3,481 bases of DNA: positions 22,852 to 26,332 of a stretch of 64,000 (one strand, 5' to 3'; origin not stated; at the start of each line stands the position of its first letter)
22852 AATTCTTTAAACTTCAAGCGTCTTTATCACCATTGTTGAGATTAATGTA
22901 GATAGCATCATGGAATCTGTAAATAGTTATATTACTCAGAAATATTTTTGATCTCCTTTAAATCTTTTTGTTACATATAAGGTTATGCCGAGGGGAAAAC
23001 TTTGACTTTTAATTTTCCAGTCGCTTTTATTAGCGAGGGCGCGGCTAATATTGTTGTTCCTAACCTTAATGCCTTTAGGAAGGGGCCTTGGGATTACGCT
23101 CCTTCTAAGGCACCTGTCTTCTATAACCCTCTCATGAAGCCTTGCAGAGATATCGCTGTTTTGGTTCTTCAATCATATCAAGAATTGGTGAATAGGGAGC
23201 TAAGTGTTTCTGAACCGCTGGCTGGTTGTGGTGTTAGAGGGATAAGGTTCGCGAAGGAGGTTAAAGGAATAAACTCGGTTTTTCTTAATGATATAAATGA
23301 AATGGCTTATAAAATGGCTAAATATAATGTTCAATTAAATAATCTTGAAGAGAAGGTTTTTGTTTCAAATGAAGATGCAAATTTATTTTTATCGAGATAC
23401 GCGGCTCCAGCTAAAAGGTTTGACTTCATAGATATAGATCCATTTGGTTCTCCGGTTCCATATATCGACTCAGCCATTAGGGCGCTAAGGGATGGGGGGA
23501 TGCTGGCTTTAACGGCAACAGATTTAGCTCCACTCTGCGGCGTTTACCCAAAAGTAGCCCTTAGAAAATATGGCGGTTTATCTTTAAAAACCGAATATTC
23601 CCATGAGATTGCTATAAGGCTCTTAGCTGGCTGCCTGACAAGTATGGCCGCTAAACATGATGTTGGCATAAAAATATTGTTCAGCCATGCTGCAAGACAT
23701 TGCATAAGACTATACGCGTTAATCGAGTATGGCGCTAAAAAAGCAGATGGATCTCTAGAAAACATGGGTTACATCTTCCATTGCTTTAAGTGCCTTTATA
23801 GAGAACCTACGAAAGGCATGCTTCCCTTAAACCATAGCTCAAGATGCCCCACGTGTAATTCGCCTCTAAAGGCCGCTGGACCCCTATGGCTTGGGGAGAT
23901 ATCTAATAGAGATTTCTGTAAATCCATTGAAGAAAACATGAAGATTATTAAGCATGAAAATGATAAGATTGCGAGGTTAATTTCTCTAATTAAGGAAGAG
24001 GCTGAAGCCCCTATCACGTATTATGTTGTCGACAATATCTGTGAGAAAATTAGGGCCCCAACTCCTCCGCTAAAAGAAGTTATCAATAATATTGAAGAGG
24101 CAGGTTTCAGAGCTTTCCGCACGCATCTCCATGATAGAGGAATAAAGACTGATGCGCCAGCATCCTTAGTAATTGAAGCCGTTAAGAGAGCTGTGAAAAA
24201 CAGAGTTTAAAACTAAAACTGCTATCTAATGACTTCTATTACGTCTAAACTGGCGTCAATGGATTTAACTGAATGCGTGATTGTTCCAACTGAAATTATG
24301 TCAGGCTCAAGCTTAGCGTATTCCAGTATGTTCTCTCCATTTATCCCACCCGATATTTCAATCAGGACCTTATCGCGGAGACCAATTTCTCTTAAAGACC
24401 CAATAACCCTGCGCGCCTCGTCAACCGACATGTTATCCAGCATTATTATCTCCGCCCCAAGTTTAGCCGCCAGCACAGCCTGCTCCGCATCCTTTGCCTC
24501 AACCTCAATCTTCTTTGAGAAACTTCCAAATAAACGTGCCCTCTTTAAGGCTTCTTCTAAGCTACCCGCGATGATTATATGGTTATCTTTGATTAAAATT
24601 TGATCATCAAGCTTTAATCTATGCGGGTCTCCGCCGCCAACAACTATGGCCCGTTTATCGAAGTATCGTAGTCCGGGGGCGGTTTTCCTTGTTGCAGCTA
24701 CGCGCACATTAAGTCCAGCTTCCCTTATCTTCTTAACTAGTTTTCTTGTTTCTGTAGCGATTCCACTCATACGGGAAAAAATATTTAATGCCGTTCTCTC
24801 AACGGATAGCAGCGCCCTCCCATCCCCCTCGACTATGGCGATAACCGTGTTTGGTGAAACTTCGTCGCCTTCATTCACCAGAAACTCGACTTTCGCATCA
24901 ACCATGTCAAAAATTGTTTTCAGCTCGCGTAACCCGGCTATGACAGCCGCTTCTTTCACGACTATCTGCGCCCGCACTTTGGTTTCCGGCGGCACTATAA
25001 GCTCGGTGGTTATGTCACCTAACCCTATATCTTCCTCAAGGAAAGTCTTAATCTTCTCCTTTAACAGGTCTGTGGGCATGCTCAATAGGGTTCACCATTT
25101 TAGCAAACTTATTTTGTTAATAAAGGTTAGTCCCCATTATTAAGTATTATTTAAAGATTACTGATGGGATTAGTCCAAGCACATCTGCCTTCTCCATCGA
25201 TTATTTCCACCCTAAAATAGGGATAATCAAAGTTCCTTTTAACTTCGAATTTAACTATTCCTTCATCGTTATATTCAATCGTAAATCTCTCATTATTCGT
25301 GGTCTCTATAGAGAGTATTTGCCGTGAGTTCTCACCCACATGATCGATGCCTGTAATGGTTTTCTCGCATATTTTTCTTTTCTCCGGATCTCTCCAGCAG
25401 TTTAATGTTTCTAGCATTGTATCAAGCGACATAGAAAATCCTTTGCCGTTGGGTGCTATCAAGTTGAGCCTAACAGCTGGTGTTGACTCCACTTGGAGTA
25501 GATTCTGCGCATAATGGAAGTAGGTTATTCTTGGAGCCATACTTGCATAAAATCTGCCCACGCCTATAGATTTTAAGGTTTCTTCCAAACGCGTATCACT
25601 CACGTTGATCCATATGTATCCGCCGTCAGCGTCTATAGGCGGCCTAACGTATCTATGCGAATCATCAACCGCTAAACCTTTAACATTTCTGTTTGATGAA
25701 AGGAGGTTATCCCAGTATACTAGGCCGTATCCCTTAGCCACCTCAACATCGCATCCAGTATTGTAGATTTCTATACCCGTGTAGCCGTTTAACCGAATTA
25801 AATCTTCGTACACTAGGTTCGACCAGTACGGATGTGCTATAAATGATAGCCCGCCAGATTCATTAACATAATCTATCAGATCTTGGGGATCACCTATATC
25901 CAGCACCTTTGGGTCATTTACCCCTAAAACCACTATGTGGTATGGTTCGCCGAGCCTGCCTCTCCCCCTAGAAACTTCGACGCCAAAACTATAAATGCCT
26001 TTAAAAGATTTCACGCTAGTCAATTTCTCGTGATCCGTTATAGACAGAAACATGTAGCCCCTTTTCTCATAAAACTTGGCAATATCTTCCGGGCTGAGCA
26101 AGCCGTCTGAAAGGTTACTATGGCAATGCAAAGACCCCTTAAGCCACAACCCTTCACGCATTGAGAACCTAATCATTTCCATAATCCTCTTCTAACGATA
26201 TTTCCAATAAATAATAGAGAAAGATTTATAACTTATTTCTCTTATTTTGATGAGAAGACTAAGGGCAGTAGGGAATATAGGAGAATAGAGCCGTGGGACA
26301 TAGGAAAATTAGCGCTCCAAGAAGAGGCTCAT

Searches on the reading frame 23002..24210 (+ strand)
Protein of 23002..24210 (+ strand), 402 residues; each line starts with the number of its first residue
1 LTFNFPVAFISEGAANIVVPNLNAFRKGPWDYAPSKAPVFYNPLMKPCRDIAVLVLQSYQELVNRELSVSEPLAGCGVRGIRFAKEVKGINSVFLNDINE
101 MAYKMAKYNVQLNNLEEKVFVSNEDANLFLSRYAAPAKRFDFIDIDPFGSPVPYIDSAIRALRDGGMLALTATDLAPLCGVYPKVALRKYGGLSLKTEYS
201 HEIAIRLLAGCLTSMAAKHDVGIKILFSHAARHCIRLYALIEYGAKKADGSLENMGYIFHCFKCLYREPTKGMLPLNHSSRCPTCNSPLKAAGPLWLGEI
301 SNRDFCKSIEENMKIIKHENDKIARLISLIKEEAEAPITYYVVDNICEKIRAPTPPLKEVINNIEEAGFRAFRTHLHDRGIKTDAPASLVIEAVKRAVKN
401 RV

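Call 36: search_protein_families(library=ncbifam, proteins=[window:23002-24210:+], max_evalue=0.00001)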
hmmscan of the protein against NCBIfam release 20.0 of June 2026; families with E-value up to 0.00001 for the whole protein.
window:23002-24210:+ (402 aa): 3 families
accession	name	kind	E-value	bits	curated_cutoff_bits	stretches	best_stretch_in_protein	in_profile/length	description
TIGR00308.1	TRM1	equivalog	8.7e-111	370.9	280.65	1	11-398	2-372/375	tRNA (guanine(10)-N(2))-dimethyltransferase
NF003331.0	PRK04338.1-7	equivalog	8.1e-79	265.1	560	1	10-396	6-374/376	tRNA (guanine(26)-N(2))-dimethyltransferase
NF003327.0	PRK04338.1-1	equivalog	3.3e-78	263.2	568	1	11-395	4-369/373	tRNA (guanine(26)-N(2))-dimethyltransferase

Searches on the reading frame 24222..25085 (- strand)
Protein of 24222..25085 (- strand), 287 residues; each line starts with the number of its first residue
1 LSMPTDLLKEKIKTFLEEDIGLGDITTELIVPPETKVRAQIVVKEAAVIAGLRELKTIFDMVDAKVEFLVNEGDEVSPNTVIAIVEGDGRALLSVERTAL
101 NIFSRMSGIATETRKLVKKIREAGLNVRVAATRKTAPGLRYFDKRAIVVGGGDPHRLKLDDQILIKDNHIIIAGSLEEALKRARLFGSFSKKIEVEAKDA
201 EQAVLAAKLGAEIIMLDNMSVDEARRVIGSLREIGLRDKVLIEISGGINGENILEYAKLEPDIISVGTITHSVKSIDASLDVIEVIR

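Call 60: search_protein_families(library=pfam, proteins=[window:24222-25085:-], max_evalue=0.001)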
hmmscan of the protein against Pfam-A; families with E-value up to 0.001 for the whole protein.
window:24222-25085:- (287 aa): 2 families
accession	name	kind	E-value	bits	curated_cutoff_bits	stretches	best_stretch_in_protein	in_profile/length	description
PF01729.25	QRPTase_C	-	3.1e-56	190.2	23.1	1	109-281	1-169/169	Quinolinate phosphoribosyl transferase, C-terminal domain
PF02749.22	QRPTase_N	-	6.6e-22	78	27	1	24-107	1-82/82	Quinolinate phosphoribosyl transferase, N-terminal domain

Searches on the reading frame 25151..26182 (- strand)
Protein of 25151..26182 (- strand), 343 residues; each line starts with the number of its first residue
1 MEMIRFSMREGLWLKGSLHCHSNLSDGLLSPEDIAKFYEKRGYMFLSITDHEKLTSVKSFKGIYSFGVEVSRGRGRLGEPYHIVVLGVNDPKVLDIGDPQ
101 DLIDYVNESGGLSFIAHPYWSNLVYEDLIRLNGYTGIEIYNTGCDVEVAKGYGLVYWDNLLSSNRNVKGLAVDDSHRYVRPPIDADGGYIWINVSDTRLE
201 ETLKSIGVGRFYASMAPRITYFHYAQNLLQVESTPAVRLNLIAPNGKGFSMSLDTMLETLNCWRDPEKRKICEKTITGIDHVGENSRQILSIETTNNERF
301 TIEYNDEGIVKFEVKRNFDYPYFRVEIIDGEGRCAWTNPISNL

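Call 60: search_protein_families(library=pfam, proteins=[window:25151-26182:-], max_evalue=0.001)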
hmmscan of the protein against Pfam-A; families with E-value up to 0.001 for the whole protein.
window:25151-26182:- (343 aa): 1 family
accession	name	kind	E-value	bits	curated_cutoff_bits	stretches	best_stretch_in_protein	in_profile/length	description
PF02811.25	PHP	-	7.1e-05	23.6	26.4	1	18-60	2-46/164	PHP domain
